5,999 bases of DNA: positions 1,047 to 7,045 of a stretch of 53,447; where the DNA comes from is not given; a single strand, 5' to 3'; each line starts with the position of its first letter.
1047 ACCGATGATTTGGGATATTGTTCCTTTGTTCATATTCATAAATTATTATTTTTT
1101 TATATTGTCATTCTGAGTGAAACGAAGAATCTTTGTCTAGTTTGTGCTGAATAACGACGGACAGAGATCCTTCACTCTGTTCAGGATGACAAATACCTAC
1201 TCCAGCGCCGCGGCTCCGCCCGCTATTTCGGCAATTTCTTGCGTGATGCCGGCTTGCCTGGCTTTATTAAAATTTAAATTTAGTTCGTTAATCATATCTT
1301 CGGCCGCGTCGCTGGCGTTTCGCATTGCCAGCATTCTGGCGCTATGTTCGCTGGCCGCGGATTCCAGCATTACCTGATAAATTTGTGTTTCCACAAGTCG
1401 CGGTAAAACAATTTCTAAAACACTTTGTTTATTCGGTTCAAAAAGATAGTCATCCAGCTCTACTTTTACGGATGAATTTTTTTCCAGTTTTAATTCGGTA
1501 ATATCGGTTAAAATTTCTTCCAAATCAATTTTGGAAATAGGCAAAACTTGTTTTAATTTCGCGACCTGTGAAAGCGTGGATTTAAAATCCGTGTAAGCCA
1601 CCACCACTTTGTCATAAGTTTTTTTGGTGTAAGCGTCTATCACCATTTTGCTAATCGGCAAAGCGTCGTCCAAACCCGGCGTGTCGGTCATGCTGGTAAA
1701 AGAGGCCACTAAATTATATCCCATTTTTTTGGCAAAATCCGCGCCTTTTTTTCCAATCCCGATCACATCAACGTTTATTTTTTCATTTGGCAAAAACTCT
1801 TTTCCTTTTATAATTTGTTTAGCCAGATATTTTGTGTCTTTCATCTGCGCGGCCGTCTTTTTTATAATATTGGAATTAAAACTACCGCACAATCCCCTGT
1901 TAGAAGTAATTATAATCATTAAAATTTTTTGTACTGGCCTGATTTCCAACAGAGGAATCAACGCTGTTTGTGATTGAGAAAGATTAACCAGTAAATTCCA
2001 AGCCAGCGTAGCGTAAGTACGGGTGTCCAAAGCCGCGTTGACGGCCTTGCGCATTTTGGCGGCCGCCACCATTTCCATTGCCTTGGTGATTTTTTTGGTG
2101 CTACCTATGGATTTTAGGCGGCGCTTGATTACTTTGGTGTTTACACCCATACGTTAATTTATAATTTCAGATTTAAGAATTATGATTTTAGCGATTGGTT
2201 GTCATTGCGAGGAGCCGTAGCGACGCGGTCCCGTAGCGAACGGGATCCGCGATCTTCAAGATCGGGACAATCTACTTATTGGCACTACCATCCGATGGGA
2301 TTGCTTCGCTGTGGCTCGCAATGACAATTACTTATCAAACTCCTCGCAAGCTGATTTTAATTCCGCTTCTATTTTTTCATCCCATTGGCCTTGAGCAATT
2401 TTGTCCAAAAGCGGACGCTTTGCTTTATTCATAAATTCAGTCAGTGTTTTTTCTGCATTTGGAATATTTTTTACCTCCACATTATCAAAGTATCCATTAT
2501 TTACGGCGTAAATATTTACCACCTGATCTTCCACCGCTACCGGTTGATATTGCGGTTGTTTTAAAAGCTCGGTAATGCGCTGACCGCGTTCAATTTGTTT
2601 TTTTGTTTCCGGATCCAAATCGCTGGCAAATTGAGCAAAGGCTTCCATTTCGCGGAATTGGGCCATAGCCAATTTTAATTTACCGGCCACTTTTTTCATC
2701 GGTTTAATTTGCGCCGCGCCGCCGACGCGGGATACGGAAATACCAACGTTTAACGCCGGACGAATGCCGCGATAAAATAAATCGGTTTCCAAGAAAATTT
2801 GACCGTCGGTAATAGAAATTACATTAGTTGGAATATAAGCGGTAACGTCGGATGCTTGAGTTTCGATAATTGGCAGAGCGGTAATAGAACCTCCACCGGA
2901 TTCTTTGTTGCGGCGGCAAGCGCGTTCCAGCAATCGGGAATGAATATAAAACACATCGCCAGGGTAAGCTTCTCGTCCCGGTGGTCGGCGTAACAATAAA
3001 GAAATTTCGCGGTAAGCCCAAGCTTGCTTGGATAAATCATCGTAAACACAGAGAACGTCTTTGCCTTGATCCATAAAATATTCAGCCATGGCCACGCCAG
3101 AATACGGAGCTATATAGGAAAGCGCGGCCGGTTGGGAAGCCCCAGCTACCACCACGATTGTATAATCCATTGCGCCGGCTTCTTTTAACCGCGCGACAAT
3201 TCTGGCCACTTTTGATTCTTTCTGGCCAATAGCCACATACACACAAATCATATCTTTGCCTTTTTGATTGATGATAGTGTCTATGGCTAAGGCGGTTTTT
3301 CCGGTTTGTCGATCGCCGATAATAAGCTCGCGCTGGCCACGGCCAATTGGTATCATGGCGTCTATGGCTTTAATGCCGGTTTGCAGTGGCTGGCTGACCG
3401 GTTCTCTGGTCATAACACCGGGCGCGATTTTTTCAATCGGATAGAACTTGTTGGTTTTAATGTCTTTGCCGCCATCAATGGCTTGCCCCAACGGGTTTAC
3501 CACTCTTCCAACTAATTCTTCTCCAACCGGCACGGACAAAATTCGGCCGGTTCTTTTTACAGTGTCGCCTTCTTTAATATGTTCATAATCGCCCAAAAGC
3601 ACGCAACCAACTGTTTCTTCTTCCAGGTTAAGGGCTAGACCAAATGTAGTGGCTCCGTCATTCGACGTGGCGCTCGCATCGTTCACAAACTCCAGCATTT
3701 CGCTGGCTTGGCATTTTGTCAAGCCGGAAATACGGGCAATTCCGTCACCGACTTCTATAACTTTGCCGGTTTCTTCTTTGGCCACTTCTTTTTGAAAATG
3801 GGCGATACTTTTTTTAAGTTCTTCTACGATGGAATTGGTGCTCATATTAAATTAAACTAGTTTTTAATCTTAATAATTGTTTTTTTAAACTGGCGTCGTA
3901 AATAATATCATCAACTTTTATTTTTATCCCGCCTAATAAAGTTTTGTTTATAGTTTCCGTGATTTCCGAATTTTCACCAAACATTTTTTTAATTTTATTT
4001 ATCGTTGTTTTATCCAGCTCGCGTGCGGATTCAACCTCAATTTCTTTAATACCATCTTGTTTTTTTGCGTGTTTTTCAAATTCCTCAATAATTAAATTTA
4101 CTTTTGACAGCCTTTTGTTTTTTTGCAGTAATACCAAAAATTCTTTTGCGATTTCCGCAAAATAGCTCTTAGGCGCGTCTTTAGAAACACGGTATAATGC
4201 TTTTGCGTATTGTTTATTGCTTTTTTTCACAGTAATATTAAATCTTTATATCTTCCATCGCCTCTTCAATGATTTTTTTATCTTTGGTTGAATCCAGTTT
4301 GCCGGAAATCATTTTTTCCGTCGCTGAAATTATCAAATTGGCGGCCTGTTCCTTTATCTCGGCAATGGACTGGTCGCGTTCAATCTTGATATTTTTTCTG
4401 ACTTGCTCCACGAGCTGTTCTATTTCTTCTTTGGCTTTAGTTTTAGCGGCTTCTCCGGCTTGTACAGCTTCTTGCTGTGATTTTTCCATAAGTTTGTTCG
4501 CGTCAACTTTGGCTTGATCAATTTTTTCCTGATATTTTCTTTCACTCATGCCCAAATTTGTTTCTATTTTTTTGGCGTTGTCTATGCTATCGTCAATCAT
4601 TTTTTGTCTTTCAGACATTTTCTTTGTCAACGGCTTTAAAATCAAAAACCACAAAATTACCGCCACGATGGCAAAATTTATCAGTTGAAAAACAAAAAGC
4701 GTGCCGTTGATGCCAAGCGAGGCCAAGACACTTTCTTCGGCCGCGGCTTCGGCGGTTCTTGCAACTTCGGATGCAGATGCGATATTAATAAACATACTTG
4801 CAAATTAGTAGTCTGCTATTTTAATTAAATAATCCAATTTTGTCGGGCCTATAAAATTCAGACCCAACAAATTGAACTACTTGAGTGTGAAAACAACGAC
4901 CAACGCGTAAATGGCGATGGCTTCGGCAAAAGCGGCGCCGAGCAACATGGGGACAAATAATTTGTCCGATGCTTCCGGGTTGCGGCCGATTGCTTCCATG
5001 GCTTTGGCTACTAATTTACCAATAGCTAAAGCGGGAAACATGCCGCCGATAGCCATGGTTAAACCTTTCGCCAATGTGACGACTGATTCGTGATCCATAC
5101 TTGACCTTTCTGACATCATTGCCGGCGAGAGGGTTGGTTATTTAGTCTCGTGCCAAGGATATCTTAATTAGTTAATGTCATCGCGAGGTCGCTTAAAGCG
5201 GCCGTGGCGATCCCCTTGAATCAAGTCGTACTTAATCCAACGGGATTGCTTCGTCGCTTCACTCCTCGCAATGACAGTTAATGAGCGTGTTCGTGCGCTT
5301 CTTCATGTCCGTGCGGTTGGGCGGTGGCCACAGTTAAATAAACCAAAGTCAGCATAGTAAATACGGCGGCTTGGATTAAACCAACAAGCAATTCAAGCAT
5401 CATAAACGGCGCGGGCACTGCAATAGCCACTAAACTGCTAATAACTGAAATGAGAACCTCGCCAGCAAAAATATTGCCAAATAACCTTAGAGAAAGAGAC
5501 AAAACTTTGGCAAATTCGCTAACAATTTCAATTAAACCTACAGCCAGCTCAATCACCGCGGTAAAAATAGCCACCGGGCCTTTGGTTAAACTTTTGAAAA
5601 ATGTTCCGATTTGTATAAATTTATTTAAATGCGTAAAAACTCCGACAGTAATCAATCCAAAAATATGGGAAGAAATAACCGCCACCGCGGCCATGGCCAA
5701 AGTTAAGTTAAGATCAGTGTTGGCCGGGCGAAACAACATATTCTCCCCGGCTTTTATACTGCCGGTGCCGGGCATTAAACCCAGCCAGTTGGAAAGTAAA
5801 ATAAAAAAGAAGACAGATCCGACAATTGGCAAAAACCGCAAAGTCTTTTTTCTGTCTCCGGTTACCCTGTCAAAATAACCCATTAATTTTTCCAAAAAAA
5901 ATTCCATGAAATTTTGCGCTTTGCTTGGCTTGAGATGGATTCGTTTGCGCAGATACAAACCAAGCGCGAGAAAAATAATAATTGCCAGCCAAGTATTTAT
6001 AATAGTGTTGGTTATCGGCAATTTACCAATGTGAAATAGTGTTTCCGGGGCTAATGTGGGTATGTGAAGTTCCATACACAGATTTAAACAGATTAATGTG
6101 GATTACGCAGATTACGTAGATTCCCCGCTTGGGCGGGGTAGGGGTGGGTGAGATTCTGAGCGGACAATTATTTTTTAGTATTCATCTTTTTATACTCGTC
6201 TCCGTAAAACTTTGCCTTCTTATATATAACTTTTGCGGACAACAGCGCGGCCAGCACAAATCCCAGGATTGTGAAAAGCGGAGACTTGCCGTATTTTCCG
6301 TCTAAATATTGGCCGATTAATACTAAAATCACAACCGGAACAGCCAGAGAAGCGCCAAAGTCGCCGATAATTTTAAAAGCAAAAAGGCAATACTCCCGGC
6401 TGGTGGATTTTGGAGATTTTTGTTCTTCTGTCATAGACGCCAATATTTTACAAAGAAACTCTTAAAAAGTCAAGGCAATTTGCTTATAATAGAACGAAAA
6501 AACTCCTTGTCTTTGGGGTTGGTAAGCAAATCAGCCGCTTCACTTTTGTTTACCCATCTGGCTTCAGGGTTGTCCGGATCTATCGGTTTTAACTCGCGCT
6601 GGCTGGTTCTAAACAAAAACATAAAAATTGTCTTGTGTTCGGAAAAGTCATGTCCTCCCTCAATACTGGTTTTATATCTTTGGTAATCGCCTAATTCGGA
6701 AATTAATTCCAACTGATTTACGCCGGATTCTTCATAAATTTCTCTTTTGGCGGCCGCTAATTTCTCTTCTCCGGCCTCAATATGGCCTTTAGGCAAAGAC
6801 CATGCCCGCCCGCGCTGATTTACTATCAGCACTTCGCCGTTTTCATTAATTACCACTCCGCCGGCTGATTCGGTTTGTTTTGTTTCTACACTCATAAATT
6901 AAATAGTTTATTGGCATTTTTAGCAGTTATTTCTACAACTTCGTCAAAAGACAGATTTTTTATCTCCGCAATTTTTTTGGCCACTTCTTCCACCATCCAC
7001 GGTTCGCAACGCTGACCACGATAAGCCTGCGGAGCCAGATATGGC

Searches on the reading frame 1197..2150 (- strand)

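Call 30: search_protein_families(library=pfam, proteins=[window:1197-2150:-], max_evalue=0.001)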
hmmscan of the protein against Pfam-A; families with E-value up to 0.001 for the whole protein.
window:1197-2150:- (317 aa): 1 family
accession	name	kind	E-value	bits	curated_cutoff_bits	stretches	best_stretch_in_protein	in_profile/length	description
PF00231.24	ATP-synt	-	1.6e-89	300.8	39.9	1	4-316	1-285/285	ATP synthase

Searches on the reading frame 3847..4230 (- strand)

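Call 78: search_protein_families(library=pfam, proteins=[window:3847-4230:-], max_evalue=0.001)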
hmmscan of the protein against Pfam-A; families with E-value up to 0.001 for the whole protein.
window:3847-4230:- (127 aa): 1 family
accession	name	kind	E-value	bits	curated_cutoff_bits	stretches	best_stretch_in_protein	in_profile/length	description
PF00213.23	OSCP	-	1.5e-21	77.7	22.3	1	21-126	62-172/172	ATP synthase delta (OSCP) subunit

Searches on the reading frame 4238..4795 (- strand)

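Call 78: search_protein_families(library=pfam, proteins=[window:4238-4795:-], max_evalue=0.001)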
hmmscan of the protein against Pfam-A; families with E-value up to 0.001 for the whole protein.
window:4238-4795:- (185 aa): 1 family
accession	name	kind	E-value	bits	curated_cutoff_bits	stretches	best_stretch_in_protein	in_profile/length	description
PF00430.23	ATP-synt_B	-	1.8e-24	86.7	28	1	34-163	2-131/132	ATP synthase B/B' CF(0)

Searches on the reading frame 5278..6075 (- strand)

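Call 78: search_protein_families(library=pfam, proteins=[window:5278-6075:-], max_evalue=0.001)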
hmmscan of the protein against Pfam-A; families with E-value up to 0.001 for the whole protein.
window:5278-6075:- (265 aa): 1 family
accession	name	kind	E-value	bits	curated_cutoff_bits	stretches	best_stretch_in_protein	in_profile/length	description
PF00119.25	ATP-synt_A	-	2.4e-41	142.4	33.9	1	26-247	2-216/217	ATP synthase A chain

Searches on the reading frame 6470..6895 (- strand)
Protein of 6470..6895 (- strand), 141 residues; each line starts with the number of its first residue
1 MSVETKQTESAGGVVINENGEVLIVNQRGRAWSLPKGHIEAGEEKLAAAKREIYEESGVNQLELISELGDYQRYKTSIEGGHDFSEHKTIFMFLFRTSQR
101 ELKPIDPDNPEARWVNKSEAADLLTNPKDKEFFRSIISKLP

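Call 78: search_protein_families(library=pfam, proteins=[window:6470-6895:-], max_evalue=0.001)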
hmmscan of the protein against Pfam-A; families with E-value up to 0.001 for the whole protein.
window:6470-6895:- (141 aa): 2 families
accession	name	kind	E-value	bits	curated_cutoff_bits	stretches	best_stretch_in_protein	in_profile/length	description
PF00293.34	NUDIX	-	6.7e-21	75.1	21.1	1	8-134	3-132/134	NUDIX domain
PF14815.12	NUDIX_4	-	7e-05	23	35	1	14-123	4-101/113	NUDIX domain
